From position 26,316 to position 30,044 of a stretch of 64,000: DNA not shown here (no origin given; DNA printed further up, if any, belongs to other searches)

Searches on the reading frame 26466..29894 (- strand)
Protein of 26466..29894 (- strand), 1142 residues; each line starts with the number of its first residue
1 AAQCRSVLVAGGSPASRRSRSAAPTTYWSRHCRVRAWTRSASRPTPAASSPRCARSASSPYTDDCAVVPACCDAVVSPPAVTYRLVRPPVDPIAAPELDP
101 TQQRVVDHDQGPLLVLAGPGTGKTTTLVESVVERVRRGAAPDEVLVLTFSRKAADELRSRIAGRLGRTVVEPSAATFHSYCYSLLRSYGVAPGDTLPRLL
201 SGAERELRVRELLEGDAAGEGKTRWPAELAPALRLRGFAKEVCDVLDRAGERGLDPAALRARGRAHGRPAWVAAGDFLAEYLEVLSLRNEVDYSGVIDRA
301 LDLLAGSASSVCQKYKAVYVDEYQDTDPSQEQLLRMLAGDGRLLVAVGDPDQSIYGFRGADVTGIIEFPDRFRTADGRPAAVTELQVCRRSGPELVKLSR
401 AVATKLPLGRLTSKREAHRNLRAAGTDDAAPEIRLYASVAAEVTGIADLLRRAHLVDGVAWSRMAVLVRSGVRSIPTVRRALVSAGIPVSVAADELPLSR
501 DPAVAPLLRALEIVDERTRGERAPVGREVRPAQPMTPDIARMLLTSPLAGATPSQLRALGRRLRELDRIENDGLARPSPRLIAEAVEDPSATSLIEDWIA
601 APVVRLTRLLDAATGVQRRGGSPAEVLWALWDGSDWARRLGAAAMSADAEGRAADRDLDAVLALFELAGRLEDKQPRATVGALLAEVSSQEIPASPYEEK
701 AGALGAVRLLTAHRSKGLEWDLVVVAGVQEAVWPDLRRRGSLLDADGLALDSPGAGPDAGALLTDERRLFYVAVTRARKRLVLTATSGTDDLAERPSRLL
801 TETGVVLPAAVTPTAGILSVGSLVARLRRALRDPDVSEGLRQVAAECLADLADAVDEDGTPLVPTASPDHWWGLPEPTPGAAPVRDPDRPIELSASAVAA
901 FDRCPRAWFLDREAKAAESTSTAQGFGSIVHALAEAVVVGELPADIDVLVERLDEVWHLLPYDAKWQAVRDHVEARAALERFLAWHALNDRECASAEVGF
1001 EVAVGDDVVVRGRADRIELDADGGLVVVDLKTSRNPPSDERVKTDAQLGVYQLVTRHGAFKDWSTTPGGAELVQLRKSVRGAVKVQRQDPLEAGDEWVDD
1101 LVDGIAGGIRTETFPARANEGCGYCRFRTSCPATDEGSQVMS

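Call 25: search_protein_families(library=pfam, max_evalue=0.001, proteins=[window:26466-29894:-])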
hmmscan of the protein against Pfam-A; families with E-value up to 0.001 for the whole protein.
window:26466-29894:- (1142 aa): 8 families
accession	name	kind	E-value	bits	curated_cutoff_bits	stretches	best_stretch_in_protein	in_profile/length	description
PF00580.27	UvrD-helicase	-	4.9e-59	200.7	23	1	98-372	1-270/271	UvrD/REP helicase N-terminal domain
PF12705.13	PDDEXK_1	-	3.5e-43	148.8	22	1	892-1132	1-247/247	PD-(D/E)XK nuclease superfamily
PF13245.12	AAA_19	-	8.9e-22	78.1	25.1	1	108-358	9-134/134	AAA domain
PF13361.12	UvrD_C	-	2.6e-18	67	25.6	1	702-787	282-349/350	UvrD-like helicase C-terminal domain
PF13538.12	UvrD_C_2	-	2.2e-11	43.9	27.4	1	761-783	27-51/52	UvrD-like helicase C-terminal domain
PF13604.12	AAA_30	-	6.4e-06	26.5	27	0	103-162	7-67/191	AAA domain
PF13086.12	AAA_11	-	0.00045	20.5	27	1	114-163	21-74/257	AAA domain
PF01443.25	Viral_helicase1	-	0.00086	19.6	21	0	763-783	206-226/228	Viral superfamily 1 RNA helicase core domain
